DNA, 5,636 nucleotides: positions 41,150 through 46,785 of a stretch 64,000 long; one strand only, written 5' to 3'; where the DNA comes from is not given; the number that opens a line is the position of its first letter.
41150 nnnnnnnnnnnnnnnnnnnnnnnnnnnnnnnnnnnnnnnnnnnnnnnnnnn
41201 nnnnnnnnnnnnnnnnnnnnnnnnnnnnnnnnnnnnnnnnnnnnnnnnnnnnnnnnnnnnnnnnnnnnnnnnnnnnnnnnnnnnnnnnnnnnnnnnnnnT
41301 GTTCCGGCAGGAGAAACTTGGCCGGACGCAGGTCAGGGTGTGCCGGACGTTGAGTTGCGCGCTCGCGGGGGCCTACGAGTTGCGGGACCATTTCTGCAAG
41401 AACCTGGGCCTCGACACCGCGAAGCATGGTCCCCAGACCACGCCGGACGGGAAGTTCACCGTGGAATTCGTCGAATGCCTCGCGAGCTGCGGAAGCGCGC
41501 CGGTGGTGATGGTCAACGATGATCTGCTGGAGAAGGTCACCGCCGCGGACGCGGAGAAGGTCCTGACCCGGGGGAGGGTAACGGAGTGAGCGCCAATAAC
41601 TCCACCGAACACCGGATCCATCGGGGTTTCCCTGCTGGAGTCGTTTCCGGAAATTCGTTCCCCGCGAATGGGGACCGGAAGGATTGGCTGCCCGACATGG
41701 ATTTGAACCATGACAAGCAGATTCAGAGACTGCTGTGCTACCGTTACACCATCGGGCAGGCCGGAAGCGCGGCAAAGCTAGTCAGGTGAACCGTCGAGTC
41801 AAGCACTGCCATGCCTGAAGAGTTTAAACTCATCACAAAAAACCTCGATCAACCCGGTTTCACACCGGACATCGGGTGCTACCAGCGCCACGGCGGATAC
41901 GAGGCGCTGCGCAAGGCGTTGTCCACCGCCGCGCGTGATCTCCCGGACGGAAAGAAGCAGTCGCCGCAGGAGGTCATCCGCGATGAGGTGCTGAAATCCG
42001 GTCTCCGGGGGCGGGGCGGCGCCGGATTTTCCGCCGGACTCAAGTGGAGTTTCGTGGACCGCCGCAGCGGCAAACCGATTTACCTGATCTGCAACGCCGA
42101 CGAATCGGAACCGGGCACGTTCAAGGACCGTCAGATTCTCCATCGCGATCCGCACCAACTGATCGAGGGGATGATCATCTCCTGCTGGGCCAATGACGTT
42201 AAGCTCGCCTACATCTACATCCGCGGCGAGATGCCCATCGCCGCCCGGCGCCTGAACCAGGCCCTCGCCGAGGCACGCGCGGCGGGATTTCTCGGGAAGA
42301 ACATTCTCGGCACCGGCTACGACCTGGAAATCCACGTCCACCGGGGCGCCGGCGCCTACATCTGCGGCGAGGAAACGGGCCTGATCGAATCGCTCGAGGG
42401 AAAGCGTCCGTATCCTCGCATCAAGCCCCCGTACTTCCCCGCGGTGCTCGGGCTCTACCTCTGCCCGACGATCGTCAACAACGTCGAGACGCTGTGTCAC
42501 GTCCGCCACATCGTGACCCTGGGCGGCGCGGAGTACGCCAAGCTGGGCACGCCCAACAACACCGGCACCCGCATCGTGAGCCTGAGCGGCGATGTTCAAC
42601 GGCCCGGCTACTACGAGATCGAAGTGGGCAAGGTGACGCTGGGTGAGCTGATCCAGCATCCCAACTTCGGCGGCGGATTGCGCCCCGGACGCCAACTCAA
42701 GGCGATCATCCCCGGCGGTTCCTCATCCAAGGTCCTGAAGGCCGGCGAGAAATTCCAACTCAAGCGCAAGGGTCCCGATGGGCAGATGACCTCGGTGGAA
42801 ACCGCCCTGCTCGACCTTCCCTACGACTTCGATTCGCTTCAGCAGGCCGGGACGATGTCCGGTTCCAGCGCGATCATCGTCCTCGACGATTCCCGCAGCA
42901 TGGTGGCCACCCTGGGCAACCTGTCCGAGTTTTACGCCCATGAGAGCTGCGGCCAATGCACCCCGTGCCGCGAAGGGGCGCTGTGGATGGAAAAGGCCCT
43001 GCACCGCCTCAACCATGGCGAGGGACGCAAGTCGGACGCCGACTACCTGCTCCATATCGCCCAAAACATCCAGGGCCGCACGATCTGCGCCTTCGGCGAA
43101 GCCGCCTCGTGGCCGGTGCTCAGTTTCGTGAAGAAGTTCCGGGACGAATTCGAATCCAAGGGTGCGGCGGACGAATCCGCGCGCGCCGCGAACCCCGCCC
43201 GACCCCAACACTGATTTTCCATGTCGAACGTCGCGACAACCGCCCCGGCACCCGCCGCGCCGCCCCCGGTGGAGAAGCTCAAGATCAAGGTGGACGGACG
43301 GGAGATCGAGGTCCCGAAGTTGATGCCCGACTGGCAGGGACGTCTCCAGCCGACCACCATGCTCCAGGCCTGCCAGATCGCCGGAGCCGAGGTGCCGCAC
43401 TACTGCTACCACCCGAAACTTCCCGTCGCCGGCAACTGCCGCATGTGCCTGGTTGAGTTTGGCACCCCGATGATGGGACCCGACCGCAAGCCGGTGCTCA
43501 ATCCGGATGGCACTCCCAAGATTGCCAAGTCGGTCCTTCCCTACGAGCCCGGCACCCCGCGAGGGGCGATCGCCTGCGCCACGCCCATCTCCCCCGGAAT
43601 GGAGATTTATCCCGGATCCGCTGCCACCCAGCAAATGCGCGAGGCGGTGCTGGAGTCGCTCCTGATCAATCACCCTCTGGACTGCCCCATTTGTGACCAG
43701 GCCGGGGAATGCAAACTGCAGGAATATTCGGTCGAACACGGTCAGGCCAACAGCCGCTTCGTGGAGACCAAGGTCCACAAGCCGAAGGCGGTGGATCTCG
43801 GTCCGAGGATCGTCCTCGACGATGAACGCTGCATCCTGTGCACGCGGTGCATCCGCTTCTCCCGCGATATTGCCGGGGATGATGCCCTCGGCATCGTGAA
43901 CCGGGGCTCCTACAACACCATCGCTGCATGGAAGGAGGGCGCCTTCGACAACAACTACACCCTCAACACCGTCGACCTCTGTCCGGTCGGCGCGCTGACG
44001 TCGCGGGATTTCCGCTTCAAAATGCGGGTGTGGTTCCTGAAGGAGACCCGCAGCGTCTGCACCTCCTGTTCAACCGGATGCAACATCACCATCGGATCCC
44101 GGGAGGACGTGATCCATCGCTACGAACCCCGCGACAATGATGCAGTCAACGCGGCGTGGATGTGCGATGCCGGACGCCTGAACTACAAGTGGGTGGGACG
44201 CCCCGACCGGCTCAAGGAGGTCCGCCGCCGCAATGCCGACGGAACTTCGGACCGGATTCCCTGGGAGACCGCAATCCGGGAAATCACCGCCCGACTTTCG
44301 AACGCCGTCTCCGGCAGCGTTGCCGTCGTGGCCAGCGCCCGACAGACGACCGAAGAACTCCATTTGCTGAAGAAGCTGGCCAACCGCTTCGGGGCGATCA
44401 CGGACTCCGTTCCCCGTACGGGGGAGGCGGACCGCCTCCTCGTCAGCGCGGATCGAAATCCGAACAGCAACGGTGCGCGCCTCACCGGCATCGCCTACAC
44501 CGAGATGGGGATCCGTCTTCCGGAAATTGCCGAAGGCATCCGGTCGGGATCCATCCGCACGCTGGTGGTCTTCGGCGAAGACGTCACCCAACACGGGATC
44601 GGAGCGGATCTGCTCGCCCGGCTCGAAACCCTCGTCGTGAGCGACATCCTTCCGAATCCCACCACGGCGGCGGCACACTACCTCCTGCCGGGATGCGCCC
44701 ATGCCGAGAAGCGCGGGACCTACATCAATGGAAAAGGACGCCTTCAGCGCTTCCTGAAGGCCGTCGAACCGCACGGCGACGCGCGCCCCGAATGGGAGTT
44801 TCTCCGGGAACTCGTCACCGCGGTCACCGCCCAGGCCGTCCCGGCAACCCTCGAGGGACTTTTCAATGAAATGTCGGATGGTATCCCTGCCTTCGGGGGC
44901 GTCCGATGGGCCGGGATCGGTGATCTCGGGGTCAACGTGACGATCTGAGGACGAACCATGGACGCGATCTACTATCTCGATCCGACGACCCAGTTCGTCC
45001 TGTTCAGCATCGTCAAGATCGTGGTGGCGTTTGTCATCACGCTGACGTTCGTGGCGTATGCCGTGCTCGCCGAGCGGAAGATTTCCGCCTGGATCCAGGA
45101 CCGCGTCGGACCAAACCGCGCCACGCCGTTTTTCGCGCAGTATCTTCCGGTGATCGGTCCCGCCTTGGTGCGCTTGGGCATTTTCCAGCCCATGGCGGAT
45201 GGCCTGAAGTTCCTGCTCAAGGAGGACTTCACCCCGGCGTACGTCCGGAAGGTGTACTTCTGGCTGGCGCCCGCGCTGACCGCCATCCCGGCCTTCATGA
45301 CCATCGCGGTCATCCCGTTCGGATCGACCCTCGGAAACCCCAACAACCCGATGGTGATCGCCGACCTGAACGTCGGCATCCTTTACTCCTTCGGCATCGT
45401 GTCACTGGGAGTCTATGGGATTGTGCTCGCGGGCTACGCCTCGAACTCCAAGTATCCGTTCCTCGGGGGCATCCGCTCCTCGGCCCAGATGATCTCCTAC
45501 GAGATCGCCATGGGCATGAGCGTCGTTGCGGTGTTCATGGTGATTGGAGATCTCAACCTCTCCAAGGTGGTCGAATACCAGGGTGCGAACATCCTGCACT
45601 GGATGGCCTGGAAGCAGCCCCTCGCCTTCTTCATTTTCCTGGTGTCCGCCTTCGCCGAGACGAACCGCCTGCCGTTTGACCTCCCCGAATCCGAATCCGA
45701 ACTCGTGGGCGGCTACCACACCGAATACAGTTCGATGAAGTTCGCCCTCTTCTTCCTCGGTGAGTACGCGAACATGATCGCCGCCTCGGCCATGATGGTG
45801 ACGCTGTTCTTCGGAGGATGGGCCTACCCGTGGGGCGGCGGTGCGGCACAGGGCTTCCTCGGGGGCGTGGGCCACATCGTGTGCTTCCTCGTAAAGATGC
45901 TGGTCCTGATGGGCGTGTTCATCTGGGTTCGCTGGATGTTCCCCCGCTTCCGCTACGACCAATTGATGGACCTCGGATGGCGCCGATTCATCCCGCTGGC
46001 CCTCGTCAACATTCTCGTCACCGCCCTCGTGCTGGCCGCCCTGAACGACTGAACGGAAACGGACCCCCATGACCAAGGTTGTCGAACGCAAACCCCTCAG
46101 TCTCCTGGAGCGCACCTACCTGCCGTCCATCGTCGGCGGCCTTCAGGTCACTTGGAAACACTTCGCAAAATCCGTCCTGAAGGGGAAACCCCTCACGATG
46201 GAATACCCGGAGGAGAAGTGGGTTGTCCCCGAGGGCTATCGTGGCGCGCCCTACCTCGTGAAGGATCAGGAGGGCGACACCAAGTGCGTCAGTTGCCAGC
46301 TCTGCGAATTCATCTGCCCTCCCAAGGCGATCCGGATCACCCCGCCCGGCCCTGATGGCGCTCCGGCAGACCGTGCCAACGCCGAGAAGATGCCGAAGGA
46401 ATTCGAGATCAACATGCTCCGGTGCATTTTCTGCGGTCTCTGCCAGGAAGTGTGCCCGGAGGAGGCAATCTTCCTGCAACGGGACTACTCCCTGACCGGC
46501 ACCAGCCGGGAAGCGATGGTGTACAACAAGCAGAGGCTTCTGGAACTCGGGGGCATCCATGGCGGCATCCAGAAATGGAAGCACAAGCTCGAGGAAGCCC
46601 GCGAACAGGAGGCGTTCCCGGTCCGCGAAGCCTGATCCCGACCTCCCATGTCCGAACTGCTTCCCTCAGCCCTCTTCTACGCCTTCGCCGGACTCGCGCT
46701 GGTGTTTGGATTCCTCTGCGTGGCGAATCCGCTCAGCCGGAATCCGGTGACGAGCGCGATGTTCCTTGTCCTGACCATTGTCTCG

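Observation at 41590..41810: Antisense tRNA-Gln gene in the nuoE-nuoF intergenic gap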

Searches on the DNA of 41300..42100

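Call 54: search_rna_families(source=window, start=41300, end=42100, threshold=evalue, max_evalue=1)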
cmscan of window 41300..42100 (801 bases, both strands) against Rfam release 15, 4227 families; matches with E-value up to 1: 2.
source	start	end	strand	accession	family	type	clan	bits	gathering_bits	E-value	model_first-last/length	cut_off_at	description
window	41688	41758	-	RF00005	tRNA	Gene; tRNA;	CL00001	60.3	29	1.8e-12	1-71/71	no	tRNA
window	41689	41758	-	RF01684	mascRNA-menRNA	Gene;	-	18.6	42.5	0.61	1-56/56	no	MALAT1-associated small cytoplasmic RNA/MEN beta RNA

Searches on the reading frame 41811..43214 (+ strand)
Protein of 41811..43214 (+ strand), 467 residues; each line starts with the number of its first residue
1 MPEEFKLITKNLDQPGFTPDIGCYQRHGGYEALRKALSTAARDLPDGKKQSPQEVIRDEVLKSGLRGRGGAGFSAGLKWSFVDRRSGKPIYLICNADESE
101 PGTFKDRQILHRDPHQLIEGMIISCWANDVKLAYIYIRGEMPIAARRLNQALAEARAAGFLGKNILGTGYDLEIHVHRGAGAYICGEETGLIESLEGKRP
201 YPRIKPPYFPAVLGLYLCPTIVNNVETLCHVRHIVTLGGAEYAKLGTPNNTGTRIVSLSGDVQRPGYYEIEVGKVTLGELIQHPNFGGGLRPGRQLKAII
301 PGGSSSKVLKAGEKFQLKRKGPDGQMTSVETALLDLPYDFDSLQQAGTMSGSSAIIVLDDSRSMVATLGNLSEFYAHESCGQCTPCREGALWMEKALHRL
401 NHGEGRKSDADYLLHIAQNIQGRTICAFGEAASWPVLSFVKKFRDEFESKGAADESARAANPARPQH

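Call 4: search_protein_families(library=pfam, proteins=[window:41811-43214:+])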
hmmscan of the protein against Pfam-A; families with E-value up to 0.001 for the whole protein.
window:41811-43214:+ (467 aa): 4 families
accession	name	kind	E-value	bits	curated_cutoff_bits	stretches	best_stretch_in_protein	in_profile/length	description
PF01512.22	Complex1_51K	-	7.9e-47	159.4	31.2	1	61-232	2-149/150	Nuo51 FMN-binding domain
PF10589.14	NADH_4Fe-4S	-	3.7e-31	107.3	23.5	1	369-449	4-84/85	NADH-ubiquinone oxidoreductase-F iron-sulfur binding region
PF22461.2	SLBB_2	-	9.4e-06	26.1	27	1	256-314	3-52/79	SLBB domain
PF10531.15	SLBB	-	0.00055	20.2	27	0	255-294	1-37/55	SLBB domain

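Call 7: find_encoding_contigs(protein=window:41811-43214:+, flank=10000, max_places=6)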
Protein window:41811-43214:+ (467 aa): no gene with exactly this product is on record in the collection.

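Call 9: find_related_loci(query=window:41811-43214:+, collection=genome_contigs, flank=6000)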
Query window:41811-43214:+ (467 aa) in genome_contigs; peptide patterns used: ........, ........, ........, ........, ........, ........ (x = any residue, [..] = any of these).
600 stretches matched a pattern (row limit reached: there are more); 595 encode a relative of the query (tblastn E <= 1e-3); the best 80 are kept; 80 distinct loci.
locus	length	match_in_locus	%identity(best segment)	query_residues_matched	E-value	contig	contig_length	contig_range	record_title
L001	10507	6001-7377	88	1-459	0e+0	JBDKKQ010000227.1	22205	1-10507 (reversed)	MAG: Verrucomicrobiota bacterium isolate gunnisonriver_2019_sw_WHONDRS-S19S_0062_B_bin.69 scaffold_245898, whole genome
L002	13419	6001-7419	84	1-467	0e+0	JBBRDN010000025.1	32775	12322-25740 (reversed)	MAG: Verrucomicrobiota bacterium isolate Co_metawrap_2452 Cmw_2452_k141_1191038_length_32775_cov_8.0000, whole genome sh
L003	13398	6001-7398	84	1-467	0e+0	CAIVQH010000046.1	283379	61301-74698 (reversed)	MAG: uncultured Verrucomicrobia bacterium isolate Umea2_bin-2232 genome assembly, contig: bin-2232:46/60, whole genome s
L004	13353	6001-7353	87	1-451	0e+0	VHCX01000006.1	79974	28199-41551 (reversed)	MAG: Verrucomicrobia bacterium isolate K_Offshore_40m_m1_220 K_Offshore_40m_m1_220_Ga0194133_10000487, whole genome shot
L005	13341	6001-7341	86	1-447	0e+0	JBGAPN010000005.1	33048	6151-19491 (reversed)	MAG: Limisphaerales bacterium isolate MAG_AAO_H125.19 AAOH125-19_opera_contig_2930, whole genome shotgun sequence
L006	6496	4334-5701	85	1-456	0e+0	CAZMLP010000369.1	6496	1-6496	MAG TPA_asm: uncultured Verrucomicrobiota bacterium isolate binchicken_co84_3 genome assembly, contig: k141_236927, whol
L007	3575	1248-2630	82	1-461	0e+0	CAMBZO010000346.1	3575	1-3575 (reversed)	MAG: Akkermansia muciniphila isolate LH-02apr19-300 genome assembly, contig: LH-02apr19-C73880, whole genome shotgun seq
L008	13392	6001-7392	81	1-464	0e+0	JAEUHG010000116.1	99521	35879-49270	MAG: Verrucomicrobiales bacterium isolate new MAG-11 k141_4465812, whole genome shotgun sequence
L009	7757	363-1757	81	1-465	0e+0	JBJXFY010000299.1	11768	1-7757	MAG: Limisphaerales bacterium isolate F1F2.bin.388 k127_6777049, whole genome shotgun sequence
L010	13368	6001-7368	80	1-456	0e+0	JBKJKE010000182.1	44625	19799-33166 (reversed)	MAG: Limisphaerales bacterium isolate ant_bin.228 k117_1630028, whole genome shotgun sequence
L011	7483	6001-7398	79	1-465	0e+0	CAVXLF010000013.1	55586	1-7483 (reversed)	MAG: uncultured Verrucomicrobiae bacterium isolate MFD04780.bin.2.37 genome assembly, contig: contig_26470, whole genome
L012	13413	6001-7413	78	1-467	0e+0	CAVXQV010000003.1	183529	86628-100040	MAG: uncultured Verrucomicrobiae bacterium isolate MFD05502.bin.2.32 genome assembly, contig: contig_30835, whole genome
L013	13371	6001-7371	79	1-457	0e+0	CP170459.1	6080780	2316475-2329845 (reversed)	MAG: Verrucomicrobiota bacterium isolate tig00002468 chromosome, complete genome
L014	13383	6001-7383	79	1-460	0e+0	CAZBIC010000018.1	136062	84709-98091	MAG TPA_asm: uncultured Bifidobacterium sp. isolate SRP302895_co1_406 genome assembly, contig: NODE_263_length_136062_co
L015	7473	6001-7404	78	1-467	0e+0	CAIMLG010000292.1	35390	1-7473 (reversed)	MAG: uncultured Verrucomicrobia subdivision 3 bacterium isolate MJ-time_bin-6593 genome assembly, contig: bin-6593:292/3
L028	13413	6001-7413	76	1-467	0e+0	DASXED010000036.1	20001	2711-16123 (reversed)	MAG TPA_asm: Verrucomicrobiia bacterium isolate SMAG_U5103 k141_1199260, whole genome shotgun sequence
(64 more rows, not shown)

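Call 22: search_protein_families(library=pfam, proteins=[L006:3564-4163:+, L028:5135-5587:+, L028:5559-5867:+], max_evalue=0.01)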
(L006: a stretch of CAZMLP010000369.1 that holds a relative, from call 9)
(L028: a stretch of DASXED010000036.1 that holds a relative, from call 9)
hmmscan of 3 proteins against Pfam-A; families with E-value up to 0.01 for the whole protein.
L006:3564-4163:+ (199 aa): 0 families

L028:5135-5587:+ (150 aa): 2 families
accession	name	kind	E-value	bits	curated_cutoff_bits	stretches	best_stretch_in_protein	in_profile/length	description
PF14220.11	DUF4329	-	0.0002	21.7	28.6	1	36-146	16-108/116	Domain of unknown function (DUF4329)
PF14464.11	Prok-JAB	-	0.00038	20.8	25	1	40-133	18-100/114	Prokaryotic homologs of the JAB domain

L028:5559-5867:+ (102 aa): 0 families

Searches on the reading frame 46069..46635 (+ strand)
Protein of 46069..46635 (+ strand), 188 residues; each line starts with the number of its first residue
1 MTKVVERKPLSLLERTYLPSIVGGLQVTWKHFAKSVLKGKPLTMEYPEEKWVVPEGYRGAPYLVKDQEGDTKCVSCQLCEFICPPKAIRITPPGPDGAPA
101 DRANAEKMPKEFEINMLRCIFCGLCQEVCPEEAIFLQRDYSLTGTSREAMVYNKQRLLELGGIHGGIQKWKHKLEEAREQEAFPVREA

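Call 4: search_protein_families(library=pfam, proteins=[window:46069-46635:+])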
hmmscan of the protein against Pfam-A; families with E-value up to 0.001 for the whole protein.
window:46069-46635:+ (188 aa): 12 families
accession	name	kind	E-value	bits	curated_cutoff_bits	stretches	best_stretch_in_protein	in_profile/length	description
PF00037.32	Fer4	-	7.7e-12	45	21.1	1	113-134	2-23/24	4Fe-4S binding domain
PF12838.12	Fer4_7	-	5.3e-10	40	27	1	72-133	1-52/52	4Fe-4S dicluster domain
PF13183.11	Fer4_8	-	3.8e-08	34.2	27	1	72-132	4-67/68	4Fe-4S dicluster domain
PF13187.11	Fer4_9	-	8.3e-08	32.6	27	1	72-134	1-52/52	4Fe-4S dicluster domain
PF13484.11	Fer4_16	-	3.4e-07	31.4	30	1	72-131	1-65/66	4Fe-4S double cluster binding domain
PF14697.11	Fer4_21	-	1.3e-06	28.8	35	0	114-134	36-57/59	4Fe-4S dicluster domain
PF12797.12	Fer4_2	-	1.8e-06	28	24.5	0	113-131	4-22/22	4Fe-4S binding domain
PF13237.11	Fer4_10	-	3.4e-06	27.3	25.5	1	70-130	6-53/53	4Fe-4S dicluster domain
PF12837.12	Fer4_6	-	7.5e-06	26.1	25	1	113-134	3-24/24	4Fe-4S binding domain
PF13534.11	Fer4_17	-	0.00021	22.2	22.2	0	72-132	1-59/61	4Fe-4S dicluster domain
PF13746.11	Fer4_18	-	0.0007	20.2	27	0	65-85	53-73/114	4Fe-4S dicluster domain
PF17179.9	Fer4_22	-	0.00086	20.6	27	0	118-140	1-23/95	4Fe-4S dicluster domain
